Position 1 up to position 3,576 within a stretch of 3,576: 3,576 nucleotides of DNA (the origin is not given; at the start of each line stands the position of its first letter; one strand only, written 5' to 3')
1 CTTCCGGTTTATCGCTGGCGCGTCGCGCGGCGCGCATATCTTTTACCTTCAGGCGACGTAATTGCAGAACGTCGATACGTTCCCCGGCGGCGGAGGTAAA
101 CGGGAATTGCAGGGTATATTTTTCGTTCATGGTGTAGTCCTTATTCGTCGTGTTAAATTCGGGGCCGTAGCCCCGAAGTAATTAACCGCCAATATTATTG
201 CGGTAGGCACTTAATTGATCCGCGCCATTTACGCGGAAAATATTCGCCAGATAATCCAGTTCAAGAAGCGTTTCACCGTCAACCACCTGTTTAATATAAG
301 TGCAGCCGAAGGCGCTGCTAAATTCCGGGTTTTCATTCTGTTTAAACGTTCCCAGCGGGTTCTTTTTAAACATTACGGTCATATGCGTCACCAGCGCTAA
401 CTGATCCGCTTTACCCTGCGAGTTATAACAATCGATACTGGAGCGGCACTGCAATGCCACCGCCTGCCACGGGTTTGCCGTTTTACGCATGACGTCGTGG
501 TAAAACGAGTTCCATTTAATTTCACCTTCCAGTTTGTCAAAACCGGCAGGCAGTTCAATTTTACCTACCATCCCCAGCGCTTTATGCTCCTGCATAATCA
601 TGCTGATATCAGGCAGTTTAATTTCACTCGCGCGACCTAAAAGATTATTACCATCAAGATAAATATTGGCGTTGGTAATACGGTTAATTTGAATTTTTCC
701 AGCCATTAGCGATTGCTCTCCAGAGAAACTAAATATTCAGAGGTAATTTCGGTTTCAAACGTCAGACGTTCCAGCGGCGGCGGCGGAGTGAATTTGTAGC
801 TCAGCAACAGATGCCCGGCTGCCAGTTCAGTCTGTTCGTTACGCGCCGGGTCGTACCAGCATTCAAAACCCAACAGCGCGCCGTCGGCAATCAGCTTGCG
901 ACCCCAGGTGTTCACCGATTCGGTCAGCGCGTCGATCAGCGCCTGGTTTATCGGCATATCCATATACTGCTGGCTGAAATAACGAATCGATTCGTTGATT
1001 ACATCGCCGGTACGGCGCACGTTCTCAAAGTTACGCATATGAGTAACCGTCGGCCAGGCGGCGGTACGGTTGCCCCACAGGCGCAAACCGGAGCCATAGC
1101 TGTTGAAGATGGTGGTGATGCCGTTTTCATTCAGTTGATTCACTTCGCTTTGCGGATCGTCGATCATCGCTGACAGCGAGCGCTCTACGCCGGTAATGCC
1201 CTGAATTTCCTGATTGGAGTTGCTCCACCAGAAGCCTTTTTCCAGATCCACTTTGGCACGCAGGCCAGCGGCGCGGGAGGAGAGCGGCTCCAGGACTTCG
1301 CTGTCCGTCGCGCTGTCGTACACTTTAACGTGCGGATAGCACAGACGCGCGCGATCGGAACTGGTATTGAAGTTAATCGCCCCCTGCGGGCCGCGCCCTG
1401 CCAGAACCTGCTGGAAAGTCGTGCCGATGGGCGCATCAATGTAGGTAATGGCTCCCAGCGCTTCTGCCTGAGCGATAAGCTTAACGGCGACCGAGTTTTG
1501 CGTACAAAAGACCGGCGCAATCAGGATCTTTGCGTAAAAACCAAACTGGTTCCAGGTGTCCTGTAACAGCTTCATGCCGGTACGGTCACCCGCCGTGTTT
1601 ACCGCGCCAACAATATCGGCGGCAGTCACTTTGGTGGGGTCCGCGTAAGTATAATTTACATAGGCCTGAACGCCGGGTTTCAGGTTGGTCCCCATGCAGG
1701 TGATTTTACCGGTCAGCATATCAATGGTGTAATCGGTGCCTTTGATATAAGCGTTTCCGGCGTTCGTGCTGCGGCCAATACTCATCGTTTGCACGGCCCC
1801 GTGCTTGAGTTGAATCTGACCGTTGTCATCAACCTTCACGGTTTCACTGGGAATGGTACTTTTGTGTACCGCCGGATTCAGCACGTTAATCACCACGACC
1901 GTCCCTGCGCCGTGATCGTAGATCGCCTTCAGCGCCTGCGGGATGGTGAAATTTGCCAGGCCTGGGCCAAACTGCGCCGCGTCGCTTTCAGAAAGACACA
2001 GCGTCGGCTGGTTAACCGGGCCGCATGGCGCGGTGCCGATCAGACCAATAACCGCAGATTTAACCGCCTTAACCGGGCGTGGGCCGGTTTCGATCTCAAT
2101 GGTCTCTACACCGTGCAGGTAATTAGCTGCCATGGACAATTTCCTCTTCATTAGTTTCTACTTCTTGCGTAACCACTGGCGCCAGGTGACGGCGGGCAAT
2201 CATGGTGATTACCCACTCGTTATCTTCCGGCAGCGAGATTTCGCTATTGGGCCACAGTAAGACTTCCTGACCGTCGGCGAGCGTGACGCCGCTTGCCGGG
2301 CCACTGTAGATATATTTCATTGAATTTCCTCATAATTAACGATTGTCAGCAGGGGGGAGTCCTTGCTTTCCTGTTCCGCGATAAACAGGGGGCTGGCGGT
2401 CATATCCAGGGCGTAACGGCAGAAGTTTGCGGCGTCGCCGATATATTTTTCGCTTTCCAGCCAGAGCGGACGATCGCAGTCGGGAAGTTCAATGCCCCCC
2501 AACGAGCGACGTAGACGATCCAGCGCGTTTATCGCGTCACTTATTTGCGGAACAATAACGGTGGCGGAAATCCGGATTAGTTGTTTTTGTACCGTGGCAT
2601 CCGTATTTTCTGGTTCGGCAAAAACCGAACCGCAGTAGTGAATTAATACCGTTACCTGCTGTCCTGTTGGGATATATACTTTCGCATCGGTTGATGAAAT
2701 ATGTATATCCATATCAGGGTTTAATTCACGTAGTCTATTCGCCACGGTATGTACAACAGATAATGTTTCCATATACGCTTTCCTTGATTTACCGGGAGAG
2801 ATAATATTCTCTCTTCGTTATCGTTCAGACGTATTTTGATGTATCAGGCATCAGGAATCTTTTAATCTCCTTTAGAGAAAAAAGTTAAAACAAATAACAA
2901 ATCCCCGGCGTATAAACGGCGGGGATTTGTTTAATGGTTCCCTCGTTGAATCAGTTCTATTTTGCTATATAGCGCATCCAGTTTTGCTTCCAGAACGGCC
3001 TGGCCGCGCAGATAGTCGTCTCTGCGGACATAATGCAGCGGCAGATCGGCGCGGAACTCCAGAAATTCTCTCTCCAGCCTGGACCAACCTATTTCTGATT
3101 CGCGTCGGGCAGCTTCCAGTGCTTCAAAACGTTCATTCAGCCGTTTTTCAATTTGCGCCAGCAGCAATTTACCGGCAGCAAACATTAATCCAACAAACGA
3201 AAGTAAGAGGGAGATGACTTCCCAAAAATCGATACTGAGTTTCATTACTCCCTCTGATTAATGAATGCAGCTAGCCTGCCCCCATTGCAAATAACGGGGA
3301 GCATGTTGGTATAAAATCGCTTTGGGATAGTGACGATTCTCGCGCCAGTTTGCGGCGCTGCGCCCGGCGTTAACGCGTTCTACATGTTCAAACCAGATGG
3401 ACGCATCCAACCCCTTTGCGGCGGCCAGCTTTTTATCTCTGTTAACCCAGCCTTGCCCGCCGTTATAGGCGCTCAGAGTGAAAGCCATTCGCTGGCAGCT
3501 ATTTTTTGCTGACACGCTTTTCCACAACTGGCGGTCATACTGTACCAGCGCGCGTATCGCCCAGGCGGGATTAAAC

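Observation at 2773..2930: Transcriptional punctuation between lysis and tail modules: terminator followed by an AT-rich spacer carrying a perfect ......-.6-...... dyad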

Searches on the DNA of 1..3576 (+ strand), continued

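Call 24: get_annotated_region(hit=H37, flank=1500)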
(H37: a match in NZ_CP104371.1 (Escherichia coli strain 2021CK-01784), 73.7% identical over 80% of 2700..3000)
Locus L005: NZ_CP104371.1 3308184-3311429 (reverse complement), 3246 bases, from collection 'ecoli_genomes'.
description: Escherichia coli strain 2021CK-01784 chromosome, complete genome
organism: Escherichia coli strain 2021CK-01784 (NCBI taxid 562)
replicon: chromosome; assembly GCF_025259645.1
host: Homo sapiens; source: Rectal Swab; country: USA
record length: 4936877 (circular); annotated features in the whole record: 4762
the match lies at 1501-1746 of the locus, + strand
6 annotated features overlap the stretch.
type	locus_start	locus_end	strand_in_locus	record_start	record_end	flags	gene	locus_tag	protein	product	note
CDS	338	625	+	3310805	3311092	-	-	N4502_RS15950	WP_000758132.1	putative holin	-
CDS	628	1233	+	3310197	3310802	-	-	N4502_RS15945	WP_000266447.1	transglycosylase SLT domain-containing protein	-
CDS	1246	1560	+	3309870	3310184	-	-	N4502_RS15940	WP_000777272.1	membrane protein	-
CDS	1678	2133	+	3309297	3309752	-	-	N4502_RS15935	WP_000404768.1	Gp37 family protein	-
CDS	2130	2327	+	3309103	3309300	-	-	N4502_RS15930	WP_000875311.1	hypothetical protein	-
CDS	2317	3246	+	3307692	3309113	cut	-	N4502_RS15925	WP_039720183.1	phage tail sheath subtilisin-like domain-containing protein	-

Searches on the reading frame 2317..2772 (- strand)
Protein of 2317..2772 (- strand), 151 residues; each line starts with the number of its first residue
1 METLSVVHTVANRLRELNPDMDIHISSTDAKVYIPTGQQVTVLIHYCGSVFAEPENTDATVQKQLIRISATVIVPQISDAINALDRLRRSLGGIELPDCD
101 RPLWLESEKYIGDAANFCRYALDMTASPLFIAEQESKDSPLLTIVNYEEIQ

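Call 8: search_protein_families(library=pfam, proteins=[window:2317-2772:-], max_evalue=0.01)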
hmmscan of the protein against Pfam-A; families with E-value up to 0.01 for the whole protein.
window:2317-2772:- (151 aa): 1 family
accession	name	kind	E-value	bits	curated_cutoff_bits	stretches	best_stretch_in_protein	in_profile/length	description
PF09646.16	Gp37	-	1e-43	149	27.3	1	10-149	1-143/143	Gp37 protein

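Call 19: find_related_loci(query=A2, collection=genome_contigs, flank=3000)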
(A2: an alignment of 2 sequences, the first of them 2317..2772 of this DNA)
Query A2 (151 aa) in genome_contigs; peptide patterns used: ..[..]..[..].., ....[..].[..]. (x = any residue, [..] = any of these).
301 stretches matched a pattern; 1 encode a relative of the query (tblastn E <= 1e-3); 1 distinct loci.
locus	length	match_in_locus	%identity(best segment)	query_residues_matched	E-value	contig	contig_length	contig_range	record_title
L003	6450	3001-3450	60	1-151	5e-58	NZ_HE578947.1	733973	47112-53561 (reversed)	Phytobacter massiliensis JC163 strain type strain: JC163, whole genome shotgun sequence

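Call 22: search_dna_similar(query=window:2317-2772:-, collection=phages, mode=protein, max_rows=30)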
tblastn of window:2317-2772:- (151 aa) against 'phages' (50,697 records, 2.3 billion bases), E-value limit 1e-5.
Records with a match: 15; places in all: 15; records where one place covers at least 80% of the query: 15.
Best place of each record, by identity: 95-99% 2; <60% 13.
By first word of the organism name: Burkholderia 9; Salmonella 2; Escherichia 2; Klebsiella 1; Pseudomonas 1.
By host as written in the record: Burkholderia sp. 5; - 3; Burkholderia thailandensis 2; Salmonella enterica subsp. enterica serovar Kentucky 1; Homo sapiens 1; Escherichia coli (uropathogenic) 1; Klebsiella pneumoniae 1; Pseudomonas aeruginosa PAO1 1.
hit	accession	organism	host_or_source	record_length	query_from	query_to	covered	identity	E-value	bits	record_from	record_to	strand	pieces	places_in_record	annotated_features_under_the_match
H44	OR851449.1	Salmonella phage S.Kent 1-2-1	Salmonella enterica subsp. enterica ...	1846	1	151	100%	98.7%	6e-102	308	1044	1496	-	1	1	record has no annotation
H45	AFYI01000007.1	Salmonella enterica subsp. enterica serovar Infantis str. ...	Homo sapiens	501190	1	151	100%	98.0%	4e-96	308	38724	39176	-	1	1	gp37 protein | hypothetical protein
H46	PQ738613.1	Escherichia phage PhiKM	Escherichia coli (uropathogenic)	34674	1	149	99%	37.5%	2e-23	100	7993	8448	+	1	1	hypothetical protein (x2)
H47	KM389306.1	Escherichia phage Phi06_2974 B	-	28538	1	149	99%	36.8%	1e-23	100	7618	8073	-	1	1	record has no annotation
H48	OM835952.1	Klebsiella phage KP12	Klebsiella pneumoniae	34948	1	149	99%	36.2%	9e-23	99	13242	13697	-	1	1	hypothetical protein | FluMu-like protein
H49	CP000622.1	Burkholderia phage phiE255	Burkholderia thailandensis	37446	3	149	97%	30.0%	2e-13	72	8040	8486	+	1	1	gp11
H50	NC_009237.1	Burkholderia phage phiE255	Burkholderia thailandensis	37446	3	149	97%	30.0%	2e-13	72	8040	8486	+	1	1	portal protein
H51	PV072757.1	Burkholderia phage vB_CB2b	Burkholderia sp.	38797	3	149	97%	30.0%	2e-13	72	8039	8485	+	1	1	hypothetical protein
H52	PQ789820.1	Burkholderia phage vB_E427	Burkholderia sp.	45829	3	149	97%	30.0%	2e-13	72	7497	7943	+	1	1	hypothetical protein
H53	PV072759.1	Burkholderia phage vB_E433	Burkholderia sp.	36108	3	149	97%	30.0%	2e-13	72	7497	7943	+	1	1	hypothetical protein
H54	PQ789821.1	Burkholderia phage vB_E274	Burkholderia sp.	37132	3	149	97%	30.0%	2e-13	72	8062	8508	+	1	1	hypothetical protein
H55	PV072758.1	Burkholderia phage vB_E430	Burkholderia sp.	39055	3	149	97%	30.0%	2e-13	72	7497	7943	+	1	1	hypothetical protein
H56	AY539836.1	Burkholderia phage BcepMu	-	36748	3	149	97%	29.3%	3e-13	71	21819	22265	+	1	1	gp37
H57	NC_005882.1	Burkholderia phage BcepMu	-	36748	3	149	97%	29.3%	3e-13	71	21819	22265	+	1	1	portal protein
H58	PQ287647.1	Pseudomonas phage Komp_PAO1_1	Pseudomonas aeruginosa PAO1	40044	2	149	98%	27.6%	6e-11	65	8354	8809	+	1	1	portal protein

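Call 28: find_related_loci(query=A4, collection=viral_contigs, flank=2500)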
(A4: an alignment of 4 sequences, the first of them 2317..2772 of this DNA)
Query A4 (151 aa) in viral_contigs; peptide patterns used: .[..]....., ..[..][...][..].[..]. (x = any residue, [..] = any of these).
197 stretches matched a pattern; 101 encode a relative of the query (tblastn E <= 1e-3); the best 80 are kept; 80 distinct loci.
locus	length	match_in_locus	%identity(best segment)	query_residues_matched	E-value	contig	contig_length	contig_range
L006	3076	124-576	99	1-151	5e-101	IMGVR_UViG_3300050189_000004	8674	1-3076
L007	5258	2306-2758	99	1-151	5e-100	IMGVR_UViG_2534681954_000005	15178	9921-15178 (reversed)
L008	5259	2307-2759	98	1-151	1e-99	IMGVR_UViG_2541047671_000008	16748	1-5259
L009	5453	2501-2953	97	1-151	1e-98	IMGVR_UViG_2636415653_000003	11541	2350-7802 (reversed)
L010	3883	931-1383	97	1-151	3e-98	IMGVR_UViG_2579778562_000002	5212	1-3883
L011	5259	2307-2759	95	1-151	7e-96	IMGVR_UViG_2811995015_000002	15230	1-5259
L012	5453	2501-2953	68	1-151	2e-67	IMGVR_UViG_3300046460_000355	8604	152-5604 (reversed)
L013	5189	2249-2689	63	1-147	7e-61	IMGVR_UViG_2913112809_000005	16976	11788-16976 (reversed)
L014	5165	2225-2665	61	1-147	1e-58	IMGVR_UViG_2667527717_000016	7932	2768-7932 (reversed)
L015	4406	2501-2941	61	1-147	1e-58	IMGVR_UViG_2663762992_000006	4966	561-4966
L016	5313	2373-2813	61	1-147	7e-58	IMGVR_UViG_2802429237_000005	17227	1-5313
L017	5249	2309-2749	61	1-147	9e-57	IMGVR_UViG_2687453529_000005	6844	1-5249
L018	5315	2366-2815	60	1-151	3e-56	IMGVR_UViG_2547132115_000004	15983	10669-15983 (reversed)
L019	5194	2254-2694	59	1-147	3e-56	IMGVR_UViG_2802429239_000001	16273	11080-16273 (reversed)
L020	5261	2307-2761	96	1-151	3e-74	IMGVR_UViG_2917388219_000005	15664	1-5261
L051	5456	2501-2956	38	1-149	3e-27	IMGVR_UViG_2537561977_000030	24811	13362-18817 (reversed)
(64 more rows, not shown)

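Call 32: find_related_loci(query=A5, collection=metagenome_contigs, flank=2500)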
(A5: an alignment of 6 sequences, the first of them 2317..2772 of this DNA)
Query A5 (151 aa) in metagenome_contigs; peptide patterns used: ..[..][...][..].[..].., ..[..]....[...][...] (x = any residue, [..] = any of these).
237 stretches matched a pattern; 9 encode a relative of the query (tblastn E <= 1e-3); 9 distinct loci.
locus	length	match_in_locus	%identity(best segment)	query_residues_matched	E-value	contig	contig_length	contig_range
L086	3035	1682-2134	99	1-151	1e-103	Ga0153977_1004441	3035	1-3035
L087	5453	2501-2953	69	1-151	1e-68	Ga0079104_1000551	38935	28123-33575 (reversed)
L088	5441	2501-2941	61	1-147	1e-59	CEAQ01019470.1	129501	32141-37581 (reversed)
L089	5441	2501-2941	61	1-147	2e-58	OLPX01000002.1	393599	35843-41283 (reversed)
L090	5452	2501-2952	94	1-151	9e-82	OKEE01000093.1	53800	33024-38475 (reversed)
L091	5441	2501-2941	61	1-147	9e-58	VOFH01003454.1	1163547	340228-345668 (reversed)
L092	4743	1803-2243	59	1-147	9e-58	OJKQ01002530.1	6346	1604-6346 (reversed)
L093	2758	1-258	57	66-151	4e-30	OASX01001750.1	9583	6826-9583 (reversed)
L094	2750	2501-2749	58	1-83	4e-27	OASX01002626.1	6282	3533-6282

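Call 69: search_protein_families(library=pfam, proteins=[L051:204-1319:+], max_evalue=0.001)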
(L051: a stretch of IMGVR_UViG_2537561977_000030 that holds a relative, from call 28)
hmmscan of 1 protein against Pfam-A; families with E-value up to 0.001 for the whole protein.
L051:204-1319:+ (371 aa): 0 families

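Call 74: search_protein_families(library=phrogs, proteins=[L051:204-1319:+, window:2317-2772:-], max_evalue=0.001)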
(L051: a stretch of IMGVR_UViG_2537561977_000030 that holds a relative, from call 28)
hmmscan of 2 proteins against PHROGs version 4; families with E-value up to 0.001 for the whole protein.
L051:204-1319:+ (371 aa): 1 family
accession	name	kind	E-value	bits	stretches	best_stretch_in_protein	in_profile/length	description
phrog_976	-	head and packaging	2e-162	542.3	1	1-370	31-392/415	head maturation protease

window:2317-2772:- (151 aa): 2 families
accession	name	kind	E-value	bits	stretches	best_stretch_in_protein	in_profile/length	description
phrog_209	-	head and packaging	6.9e-43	147.3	1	1-149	1-162/163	portal protein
phrog_35021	-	unknown function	9.7e-38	129.1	1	91-151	1-61/61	-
